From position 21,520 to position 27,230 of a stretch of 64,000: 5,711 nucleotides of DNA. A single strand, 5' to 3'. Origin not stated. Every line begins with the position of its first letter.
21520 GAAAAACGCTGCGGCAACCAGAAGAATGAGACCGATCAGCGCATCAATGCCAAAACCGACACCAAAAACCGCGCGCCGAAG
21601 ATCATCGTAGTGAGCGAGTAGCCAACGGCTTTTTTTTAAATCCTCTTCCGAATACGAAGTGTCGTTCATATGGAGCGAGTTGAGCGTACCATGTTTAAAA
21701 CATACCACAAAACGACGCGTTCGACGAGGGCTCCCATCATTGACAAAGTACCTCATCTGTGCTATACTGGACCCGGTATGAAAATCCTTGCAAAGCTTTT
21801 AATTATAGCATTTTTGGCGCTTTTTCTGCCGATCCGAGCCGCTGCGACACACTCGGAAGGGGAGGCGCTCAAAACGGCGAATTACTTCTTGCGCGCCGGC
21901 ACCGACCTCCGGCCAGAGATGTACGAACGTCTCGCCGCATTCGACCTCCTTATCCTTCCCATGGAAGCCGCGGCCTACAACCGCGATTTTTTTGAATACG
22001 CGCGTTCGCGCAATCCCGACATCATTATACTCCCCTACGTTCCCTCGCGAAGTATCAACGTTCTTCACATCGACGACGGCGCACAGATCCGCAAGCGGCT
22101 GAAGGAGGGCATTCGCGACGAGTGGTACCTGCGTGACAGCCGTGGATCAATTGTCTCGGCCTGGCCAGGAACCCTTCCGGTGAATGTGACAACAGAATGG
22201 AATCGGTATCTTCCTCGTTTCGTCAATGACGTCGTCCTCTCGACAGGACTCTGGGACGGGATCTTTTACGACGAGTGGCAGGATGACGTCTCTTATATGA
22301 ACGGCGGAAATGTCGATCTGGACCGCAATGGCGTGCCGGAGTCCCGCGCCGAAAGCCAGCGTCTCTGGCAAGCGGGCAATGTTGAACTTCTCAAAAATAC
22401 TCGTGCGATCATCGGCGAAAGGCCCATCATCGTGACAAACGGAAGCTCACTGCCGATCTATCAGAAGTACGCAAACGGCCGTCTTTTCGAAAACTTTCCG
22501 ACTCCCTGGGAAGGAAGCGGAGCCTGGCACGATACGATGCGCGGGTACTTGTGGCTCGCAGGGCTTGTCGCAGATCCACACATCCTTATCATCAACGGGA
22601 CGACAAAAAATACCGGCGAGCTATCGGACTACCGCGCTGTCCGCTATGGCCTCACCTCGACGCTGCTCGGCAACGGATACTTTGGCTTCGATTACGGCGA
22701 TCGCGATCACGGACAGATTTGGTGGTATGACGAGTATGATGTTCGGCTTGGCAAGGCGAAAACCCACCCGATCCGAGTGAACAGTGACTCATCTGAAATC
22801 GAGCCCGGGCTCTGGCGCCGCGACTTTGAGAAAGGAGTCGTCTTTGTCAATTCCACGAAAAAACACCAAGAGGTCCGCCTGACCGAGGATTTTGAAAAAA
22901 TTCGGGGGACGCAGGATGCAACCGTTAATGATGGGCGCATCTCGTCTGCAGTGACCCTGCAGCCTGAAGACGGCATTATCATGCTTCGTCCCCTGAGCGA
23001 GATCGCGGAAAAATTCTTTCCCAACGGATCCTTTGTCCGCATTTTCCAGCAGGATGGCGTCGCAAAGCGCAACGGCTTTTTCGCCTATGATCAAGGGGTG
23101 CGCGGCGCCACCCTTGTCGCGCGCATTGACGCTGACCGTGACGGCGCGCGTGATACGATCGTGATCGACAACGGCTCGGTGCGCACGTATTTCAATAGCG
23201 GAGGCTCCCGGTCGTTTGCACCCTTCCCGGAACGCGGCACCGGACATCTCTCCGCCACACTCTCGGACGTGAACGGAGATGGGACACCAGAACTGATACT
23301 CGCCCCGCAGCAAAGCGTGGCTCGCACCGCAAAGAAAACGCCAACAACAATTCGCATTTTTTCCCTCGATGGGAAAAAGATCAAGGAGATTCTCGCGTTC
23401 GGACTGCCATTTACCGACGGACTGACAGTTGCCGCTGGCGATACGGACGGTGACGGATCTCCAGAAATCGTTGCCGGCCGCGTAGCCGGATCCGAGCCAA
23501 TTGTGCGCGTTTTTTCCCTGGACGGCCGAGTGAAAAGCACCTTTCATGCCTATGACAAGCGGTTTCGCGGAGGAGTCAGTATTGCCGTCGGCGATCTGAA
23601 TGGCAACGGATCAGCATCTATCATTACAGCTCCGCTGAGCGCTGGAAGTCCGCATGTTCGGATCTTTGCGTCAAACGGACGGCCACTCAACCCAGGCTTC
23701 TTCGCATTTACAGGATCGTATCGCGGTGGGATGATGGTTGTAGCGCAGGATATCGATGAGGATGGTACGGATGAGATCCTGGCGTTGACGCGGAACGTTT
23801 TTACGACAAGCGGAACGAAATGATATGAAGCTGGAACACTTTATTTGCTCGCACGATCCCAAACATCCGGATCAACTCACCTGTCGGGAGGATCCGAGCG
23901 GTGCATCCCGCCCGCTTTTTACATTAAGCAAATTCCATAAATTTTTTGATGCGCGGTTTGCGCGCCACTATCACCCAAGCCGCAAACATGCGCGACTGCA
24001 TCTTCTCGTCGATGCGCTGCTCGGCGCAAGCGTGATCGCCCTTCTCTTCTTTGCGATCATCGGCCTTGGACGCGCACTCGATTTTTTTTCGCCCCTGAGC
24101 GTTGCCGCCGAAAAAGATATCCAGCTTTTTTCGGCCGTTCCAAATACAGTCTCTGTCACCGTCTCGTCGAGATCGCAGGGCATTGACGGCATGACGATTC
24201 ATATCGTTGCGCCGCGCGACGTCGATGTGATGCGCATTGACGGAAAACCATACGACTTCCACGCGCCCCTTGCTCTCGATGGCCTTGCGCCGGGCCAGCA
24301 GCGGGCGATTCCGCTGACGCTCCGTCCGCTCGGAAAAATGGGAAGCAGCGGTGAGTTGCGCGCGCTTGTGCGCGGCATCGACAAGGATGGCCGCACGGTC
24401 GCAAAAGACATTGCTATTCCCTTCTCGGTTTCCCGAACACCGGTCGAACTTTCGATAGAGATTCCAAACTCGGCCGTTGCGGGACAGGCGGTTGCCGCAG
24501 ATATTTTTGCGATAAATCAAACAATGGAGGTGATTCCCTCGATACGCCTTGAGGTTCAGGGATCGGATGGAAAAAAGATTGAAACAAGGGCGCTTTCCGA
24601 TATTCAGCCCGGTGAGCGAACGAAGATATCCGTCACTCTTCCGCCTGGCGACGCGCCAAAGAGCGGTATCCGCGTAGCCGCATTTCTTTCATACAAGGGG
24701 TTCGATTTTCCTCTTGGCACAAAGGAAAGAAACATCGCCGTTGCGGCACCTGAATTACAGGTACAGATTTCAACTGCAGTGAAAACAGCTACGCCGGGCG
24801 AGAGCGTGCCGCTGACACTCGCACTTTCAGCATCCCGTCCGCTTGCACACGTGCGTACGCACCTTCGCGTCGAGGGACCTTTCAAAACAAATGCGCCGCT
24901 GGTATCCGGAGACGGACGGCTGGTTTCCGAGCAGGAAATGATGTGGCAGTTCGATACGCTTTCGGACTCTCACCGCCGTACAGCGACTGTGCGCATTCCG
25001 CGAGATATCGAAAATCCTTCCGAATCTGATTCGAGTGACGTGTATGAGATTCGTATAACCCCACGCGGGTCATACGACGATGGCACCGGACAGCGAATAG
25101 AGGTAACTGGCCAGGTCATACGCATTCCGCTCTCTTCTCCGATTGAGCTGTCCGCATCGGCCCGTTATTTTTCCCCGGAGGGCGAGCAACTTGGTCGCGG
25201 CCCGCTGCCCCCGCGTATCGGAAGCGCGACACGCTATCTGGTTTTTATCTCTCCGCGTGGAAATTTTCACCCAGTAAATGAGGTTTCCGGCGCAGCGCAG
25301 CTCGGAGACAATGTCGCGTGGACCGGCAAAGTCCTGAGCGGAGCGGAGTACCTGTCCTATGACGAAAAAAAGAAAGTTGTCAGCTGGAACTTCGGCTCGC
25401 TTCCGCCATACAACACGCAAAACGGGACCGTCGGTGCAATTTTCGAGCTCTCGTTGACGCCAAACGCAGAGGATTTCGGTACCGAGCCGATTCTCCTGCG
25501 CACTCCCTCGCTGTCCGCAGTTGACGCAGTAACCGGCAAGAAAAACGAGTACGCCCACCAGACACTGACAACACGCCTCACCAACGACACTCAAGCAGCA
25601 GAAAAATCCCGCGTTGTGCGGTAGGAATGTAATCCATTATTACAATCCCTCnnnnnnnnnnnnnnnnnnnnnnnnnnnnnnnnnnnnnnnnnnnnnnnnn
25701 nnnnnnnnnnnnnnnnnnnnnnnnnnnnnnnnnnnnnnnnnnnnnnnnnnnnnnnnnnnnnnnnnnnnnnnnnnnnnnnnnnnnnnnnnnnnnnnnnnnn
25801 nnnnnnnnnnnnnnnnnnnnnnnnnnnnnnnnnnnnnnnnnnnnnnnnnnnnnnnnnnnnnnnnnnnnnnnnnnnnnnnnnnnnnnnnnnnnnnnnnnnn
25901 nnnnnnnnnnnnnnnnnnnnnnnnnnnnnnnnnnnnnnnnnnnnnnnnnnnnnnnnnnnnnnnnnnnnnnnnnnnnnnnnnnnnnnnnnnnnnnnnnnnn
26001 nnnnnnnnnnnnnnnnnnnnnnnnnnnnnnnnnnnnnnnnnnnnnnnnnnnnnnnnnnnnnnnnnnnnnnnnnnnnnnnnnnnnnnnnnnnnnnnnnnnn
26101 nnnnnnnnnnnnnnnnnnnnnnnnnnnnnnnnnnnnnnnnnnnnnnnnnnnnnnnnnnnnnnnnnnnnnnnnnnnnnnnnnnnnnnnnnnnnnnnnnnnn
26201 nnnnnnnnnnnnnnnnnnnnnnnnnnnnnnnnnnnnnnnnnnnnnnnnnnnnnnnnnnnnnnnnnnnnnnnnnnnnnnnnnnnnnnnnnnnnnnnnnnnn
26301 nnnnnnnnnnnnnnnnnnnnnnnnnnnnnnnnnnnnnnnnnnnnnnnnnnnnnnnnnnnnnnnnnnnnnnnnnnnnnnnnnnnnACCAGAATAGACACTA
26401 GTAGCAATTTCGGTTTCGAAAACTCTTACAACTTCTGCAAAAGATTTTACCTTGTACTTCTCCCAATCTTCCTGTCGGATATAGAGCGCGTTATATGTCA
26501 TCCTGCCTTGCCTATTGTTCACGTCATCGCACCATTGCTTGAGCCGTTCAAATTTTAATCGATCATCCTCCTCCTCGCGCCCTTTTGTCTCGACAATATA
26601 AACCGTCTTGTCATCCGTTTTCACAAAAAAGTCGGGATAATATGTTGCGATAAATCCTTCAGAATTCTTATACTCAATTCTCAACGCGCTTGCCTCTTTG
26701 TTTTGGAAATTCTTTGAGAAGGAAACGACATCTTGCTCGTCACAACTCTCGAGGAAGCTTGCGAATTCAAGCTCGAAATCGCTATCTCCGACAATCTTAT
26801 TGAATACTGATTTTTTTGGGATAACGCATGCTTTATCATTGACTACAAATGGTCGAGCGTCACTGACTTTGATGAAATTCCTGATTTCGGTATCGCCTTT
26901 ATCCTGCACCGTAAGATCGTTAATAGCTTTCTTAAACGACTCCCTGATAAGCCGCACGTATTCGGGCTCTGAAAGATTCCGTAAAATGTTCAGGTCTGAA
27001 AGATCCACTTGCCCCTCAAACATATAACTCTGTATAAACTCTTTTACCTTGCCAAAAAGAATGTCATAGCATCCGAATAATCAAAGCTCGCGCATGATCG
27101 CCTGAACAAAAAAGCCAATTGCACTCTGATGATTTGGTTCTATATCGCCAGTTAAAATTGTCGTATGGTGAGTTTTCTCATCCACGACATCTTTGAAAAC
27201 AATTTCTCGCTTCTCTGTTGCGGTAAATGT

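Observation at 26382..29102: res is split by a single in-frame TGA between the helicase and PD-(D/E)xK nuclease domains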

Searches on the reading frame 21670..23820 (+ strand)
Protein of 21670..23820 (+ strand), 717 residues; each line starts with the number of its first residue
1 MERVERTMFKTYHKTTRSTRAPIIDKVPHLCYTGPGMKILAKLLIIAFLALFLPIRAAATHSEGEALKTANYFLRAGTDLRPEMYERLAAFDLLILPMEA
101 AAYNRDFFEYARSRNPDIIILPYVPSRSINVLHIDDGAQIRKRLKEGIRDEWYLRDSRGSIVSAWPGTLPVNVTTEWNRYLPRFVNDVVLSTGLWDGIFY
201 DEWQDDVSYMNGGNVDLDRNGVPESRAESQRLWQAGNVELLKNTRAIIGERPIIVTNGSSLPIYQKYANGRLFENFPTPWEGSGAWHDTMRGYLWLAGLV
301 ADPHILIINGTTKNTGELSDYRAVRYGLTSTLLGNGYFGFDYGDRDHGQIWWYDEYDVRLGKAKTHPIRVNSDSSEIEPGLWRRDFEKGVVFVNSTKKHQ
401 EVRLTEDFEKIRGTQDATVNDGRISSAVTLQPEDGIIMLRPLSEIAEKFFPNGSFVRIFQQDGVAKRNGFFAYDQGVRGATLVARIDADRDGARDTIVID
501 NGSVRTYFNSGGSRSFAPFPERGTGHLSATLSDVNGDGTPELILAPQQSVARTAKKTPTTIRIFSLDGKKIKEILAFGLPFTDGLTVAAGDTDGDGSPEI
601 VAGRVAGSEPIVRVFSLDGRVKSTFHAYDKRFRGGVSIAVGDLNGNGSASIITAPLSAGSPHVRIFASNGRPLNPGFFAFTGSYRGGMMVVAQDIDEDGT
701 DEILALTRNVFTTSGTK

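Call 36: search_protein_families(library=pfam, proteins=[window:21670-23820:+], max_evalue=0.00001)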
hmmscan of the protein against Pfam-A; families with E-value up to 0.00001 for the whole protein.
window:21670-23820:+ (717 aa): 3 families
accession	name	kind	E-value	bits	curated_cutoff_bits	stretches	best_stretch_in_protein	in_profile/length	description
PF14885.12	GHL15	-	6e-33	115.4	27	1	113-390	2-271/271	Hypothetical glycosyl hydrolase family 15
PF13517.12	FG-GAP_3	-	6.6e-14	52.7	26.9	1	487-543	1-60/61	FG-GAP-like repeat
PF01839.29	FG-GAP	-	1.7e-07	31.4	22.1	0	584-603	2-21/37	FG-GAP repeat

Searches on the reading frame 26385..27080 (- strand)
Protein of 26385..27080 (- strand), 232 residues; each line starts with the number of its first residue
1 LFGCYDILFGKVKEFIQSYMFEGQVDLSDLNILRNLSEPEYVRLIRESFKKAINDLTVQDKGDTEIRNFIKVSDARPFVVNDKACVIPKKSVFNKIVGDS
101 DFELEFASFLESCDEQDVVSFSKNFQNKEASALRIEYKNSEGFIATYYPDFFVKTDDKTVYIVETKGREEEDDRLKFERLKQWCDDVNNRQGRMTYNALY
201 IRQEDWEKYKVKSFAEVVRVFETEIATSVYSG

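Call 5: search_protein_families(library=pfam, proteins=[window:26385-27080:-], max_evalue=0.01)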
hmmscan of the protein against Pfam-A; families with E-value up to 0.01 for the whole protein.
window:26385-27080:- (232 aa): 2 families
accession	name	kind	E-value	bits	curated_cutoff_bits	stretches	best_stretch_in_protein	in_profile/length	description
PF08722.17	Tn7_TnsA-like_N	-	8.3e-05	23.5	26.5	1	117-185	3-74/85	TnsA-like endonuclease N terminal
PF19778.5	RE_endonuc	-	0.00011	22.5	23.4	1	89-182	1-87/108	Endonuclease domain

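Call 6: search_protein_families(library=ncbifam, proteins=[window:26385-27080:-], max_evalue=0.01)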
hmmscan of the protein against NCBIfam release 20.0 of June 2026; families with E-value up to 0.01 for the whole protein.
window:26385-27080:- (232 aa): 1 family
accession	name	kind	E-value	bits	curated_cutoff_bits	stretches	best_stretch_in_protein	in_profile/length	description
NF046055.1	restr_BPTD_3080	equivalog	6.3e-17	60.8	800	1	7-192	764-947/970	BPTD_3080 family restriction endonuclease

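Call 12: find_related_loci(query=window:26385-27080:-, collection=genome_contigs, flank=10000)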
Query window:26385-27080:- (232 aa) in genome_contigs; peptide patterns used: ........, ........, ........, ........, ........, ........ (x = any residue, [..] = any of these).
140 stretches matched a pattern; 108 encode a relative of the query (tblastn E <= 1e-3); the best 80 are kept; 80 distinct loci.
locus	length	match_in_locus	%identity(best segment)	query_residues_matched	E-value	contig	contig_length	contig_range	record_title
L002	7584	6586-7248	81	1-221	5e-122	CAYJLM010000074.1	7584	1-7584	MAG TPA_asm: uncultured Gammaproteobacteria bacterium isolate ERP124720_co1_154 genome assembly, contig: NODE_10851_leng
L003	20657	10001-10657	80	1-221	2e-119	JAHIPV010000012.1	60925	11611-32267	MAG: Patescibacteria group bacterium isolate KR13_S3.mb.84 KR13_S3.mb.84_k141_294856, whole genome shotgun sequence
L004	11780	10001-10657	81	1-221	3e-119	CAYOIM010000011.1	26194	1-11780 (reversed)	MAG TPA_asm: uncultured Bdellovibrionales bacterium isolate binchicken_co347_165 genome assembly, contig: NODE_988_lengt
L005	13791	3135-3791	80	1-221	7e-119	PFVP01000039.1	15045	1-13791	MAG: Candidatus Moranbacteria bacterium CG_4_9_14_3_um_filter_45_14 CG_4_9_14_3_um_filter_150_scaffold_3865_c, whole gen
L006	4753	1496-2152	79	1-221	3e-119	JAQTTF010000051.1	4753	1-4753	MAG: Candidatus Paceibacterota bacterium isolate STB_34 NODE_59265_length_4753_cov_3.483355_Sandtown_B, whole genome sho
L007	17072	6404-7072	79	1-225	2e-118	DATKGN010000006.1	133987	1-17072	MAG TPA_asm: Patescibacteria group bacterium isolate SMAG_U14552 k141_53988, whole genome shotgun sequence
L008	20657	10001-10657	79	1-221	3e-118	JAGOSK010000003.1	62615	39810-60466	MAG: Candidatus Paceibacterota bacterium isolate Gw_Eff_bin_316 Gw_Eff_679_length_62615_cov_23.863654, whole genome shot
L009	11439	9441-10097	79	1-221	2e-118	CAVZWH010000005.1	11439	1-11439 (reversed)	MAG: Candidatus Staskawiczbacteria bacterium isolate MFD02138.bin.1.79 genome assembly, contig: contig_111878, whole gen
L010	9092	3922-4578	79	1-221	2e-118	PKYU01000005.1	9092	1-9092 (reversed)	MAG: Chitinophagaceae bacterium isolate palsa_955 73.20120500_P16.21_contig_8308, whole genome shotgun sequence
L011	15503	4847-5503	78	1-221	1e-117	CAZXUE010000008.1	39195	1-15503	MAG TPA_asm: uncultured Candidatus Saccharibacteria bacterium isolate SRP285395_co1_531 genome assembly, contig: NODE_13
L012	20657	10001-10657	78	1-221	5e-118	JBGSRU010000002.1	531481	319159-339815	MAG: Candidatus Saccharimonadales bacterium isolate JTS-AC366 k141_2960951, whole genome shotgun sequence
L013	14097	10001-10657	77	1-221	6e-118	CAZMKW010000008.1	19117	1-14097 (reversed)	MAG TPA_asm: uncultured Candidatus Saccharibacteria bacterium isolate SRP178699_co1_461 genome assembly, contig: NODE_34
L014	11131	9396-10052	78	1-221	5e-117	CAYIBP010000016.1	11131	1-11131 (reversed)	MAG TPA_asm: uncultured Candidatus Saccharibacteria bacterium isolate ERP119705_co1_115 genome assembly, contig: NODE_79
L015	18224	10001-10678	76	1-228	2e-117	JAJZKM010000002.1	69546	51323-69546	MAG: bacterium isolate MAS1.bin23 NODE_189_length_69546_cov_12.890376, whole genome shotgun sequence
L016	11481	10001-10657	77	1-221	6e-117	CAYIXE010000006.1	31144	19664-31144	MAG TPA_asm: uncultured Gammaproteobacteria bacterium isolate ERP119705_co7_214 genome assembly, contig: NODE_1174_lengt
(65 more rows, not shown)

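Call 51: search_protein_families(library=padloc, proteins=[window:26385-27080:-], max_evalue=0.001)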
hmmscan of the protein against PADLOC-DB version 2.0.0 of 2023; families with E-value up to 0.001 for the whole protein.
window:26385-27080:- (232 aa): 0 families

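Call 52: predict_structure(alignment_id=A3)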
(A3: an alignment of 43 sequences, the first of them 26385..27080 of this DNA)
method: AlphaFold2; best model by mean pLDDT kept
length: 232 residues; sequences in the alignment: 43
mean_pLDDT: 61.3   pTM: 0.54
mean pLDDT of the five models: 61.3, 60.1, 59.5, 58.4, 56.2
residues with pLDDT >= 90: 7; 70-90: 86; 50-70: 57; < 50: 82
segments of 3 or more residues with pLDDT < 50: 1-13, 27-38, 59-98, 126-129, 226-232
pLDDT, mean of each block of 10 residues (from residue 1): 29 52 50 47 54 49 37 31 39 45 82 82 57 61 68 84 80 77 79 84 85 88 54 33
secondary structure, 60 per line:
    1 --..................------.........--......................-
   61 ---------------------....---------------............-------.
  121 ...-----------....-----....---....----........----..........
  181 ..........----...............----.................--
elements in order: H3-20 H27-35 H38-59 H82-85 H101-112 E120-123 E135-138 E144-147 E151-154 E159-166 H171-190 E195-202 H203-209 H214-230

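Call 54: fold_search(model_id=the predicted structure, library=pdb)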
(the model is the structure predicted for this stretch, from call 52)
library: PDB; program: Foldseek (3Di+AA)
matches with E <= 10: 462; with E <= 0.001: 0
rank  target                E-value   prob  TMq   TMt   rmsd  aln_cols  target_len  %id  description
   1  9iab_A                6.9e-03  0.97  0.27  0.24   5.2       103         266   17  Structure of the Argonaute-associated Cas4 family protein 1 (ACE1) from Chroococcidiopsis thermalis (CtACE1) (released 2025-04-23)
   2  9dou_A                1.0e-02  0.85  0.25  0.08   5.8       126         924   12  Taeniopygia guttata R2 retrotransposon (R2Tg) initiating target-primed reverse transcription (released 2025-05-21)
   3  9iab_B                1.1e-02  0.97  0.28  0.25   5.0       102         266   16  Structure of the Argonaute-associated Cas4 family protein 1 (ACE1) from Chroococcidiopsis thermalis (CtACE1) (released 2025-04-23)
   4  9iac_A                1.2e-02  0.97  0.24  0.22   5.2        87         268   14  Structure of the Argonaute-associated Cas4 family protein 1 (ACE1) from Microcystis aeruginosa (MaACE1) (released 2025-04-23)
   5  9iac_B                2.7e-02  0.92  0.24  0.22   5.2        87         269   14  Structure of the Argonaute-associated Cas4 family protein 1 (ACE1) from Microcystis aeruginosa (MaACE1) (released 2025-04-23)
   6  7orm_A                4.2e-02  0.97  0.21  0.03   4.6        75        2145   16  La Crosse virus polymerase at transcription early-elongation stage (released 2022-02-16)
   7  2p14                  4.2e-02  0.72  0.19  0.23   8.1        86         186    8  Crystal structure of small subunit (R.BspD6I2) of the heterodimeric restriction endonuclease R.BspD6I (released 2008-03-11)
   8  1xmx                  4.5e-02  0.96  0.28  0.18   4.5       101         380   14  Crystal structure of protein VC1899 from Vibrio cholerae (released 2004-11-16)
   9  7orj_A                4.8e-02  0.96  0.21  0.03   4.6        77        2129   14  La Crosse virus polymerase at transcription capped RNA cleavage stage (released 2022-02-16)
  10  8ps5_A                4.8e-02  0.35  0.27  0.17  22.5       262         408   11  Escherichia coli SduA complex bound to DNA (released 2025-01-22)
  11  7ojj                  5.5e-02  0.75  0.25  0.04   7.5       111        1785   14  Lassa virus L protein with endonuclease and C-terminal domains in close proximity [MID-LINK] (released 2021-12-01)
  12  5liz                  5.8e-02  0.77  0.24  0.11   8.7       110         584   12  The structure of Nt.BspD6I nicking endonuclease with all cysteines mutated by serine residues at 0.19 nm resolution . (released 2017-08-02)
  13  7oro_A                6.2e-02  0.75  0.21  0.03   8.0        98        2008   15  La Crosse virus polymerase at replication early-elongation stage (released 2022-02-16)
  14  5lhc_A                8.1e-02  0.85  0.27  0.12   8.9       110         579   14  The structure of D456A mutant of Nt.BspD6I nicking endonuclease at 0.24 nm resolution . (released 2017-08-16)
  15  6z8k_A                9.8e-02  0.93  0.22  0.03   4.7        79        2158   15  La Crosse virus polymerase at elongation mimicking stage (released 2020-07-29)
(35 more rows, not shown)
